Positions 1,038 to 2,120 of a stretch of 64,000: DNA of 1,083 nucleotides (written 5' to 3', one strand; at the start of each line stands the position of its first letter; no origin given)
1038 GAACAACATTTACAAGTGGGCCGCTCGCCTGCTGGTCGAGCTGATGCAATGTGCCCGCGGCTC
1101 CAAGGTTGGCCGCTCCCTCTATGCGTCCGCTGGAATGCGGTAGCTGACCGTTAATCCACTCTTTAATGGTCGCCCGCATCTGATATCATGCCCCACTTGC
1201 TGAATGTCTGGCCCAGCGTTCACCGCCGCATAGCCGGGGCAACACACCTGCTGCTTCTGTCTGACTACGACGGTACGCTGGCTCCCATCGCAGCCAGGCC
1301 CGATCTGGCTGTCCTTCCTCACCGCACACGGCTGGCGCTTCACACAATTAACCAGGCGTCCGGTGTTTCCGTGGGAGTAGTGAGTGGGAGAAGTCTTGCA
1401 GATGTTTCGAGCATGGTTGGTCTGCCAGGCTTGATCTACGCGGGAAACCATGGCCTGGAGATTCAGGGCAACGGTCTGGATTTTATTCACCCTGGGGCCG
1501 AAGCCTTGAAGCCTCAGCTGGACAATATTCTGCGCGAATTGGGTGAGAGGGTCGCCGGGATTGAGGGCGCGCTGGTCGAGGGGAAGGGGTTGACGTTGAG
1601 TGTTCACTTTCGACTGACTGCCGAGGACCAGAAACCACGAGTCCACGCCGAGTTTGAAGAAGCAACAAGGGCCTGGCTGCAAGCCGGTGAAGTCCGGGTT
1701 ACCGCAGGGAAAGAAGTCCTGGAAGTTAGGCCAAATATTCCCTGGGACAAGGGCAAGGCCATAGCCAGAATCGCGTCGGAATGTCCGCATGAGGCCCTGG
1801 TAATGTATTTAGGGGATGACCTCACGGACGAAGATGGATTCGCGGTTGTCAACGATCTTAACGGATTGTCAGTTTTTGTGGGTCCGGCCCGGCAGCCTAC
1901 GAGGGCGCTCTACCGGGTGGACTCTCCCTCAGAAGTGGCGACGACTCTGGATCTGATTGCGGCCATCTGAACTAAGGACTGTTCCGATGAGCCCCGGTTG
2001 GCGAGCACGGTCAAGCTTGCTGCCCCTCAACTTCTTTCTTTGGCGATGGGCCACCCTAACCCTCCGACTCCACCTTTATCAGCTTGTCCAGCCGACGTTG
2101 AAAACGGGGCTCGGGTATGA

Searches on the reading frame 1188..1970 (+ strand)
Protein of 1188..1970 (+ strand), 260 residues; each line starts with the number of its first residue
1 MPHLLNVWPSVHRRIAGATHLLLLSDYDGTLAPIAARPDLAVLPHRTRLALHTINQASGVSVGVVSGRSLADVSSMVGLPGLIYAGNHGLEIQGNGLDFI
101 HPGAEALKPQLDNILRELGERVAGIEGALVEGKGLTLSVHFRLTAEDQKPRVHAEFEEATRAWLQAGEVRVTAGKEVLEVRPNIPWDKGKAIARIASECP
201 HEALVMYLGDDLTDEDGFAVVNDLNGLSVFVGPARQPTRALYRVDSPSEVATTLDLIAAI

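Call 35: search_protein_families(library=pfam, proteins=[window:1188-1970:+], max_evalue=0.0001)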
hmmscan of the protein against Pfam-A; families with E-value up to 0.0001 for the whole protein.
window:1188-1970:+ (260 aa): 1 family
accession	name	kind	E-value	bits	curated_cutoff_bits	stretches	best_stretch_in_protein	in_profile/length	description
PF02358.22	Trehalose_PPase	-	4.7e-43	147.4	27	1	25-247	2-234/235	Trehalose-phosphatase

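Call 49: find_encoding_contigs(protein=window:1188-1970:+, flank=10000, max_places=3)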
Protein window:1188-1970:+ (260 aa): 2 contigs read that carry it; 2 places shown.
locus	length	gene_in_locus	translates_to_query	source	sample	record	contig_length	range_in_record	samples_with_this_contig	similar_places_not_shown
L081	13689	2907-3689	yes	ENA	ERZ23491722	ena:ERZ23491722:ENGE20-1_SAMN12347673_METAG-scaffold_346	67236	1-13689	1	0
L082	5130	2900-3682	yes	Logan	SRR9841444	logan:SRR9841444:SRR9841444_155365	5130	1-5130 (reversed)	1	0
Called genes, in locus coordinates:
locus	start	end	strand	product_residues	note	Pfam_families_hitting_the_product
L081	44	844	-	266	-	PF00561:Abhydrolase_1, PF12146:Hydrolase_4, PF12697:Abhydrolase_6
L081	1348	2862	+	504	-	PF00982:Glyco_transf_20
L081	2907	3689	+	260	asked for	PF02358:Trehalose_PPase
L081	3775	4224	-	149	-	PF02502:LacAB_rpiB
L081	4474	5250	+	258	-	PF00702:Hydrolase, PF13419:HAD_2, PF13242:Hydrolase_like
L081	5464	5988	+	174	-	PF01323:DSBA, PF13462:Thioredoxin_4 (weak)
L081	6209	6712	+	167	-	PF01257:2Fe-2S_thioredx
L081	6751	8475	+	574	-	PF01512:Complex1_51K, PF10589:NADH_4Fe-4S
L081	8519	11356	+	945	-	PF13510:Fer2_4, PF00037:Fer4 (faint), PF12838:Fer4_7 (weak), PF14697:Fer4_21 (weak), PF22117:Fer4_Nqo3, PF04879:Molybdop_Fe4S4, PF00384:Molybdopterin, PF01568:Molydop_binding, +1 more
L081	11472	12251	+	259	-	PF00175:NAD_binding_1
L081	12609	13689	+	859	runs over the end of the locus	PF01624:MutS_I, PF05188:MutS_II, PF05192:MutS_III, PF05190:MutS_IV, PF00488:MutS_V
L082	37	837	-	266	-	PF00561:Abhydrolase_1, PF12146:Hydrolase_4, PF12697:Abhydrolase_6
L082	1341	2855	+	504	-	PF00982:Glyco_transf_20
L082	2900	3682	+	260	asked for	PF02358:Trehalose_PPase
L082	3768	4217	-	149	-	PF02502:LacAB_rpiB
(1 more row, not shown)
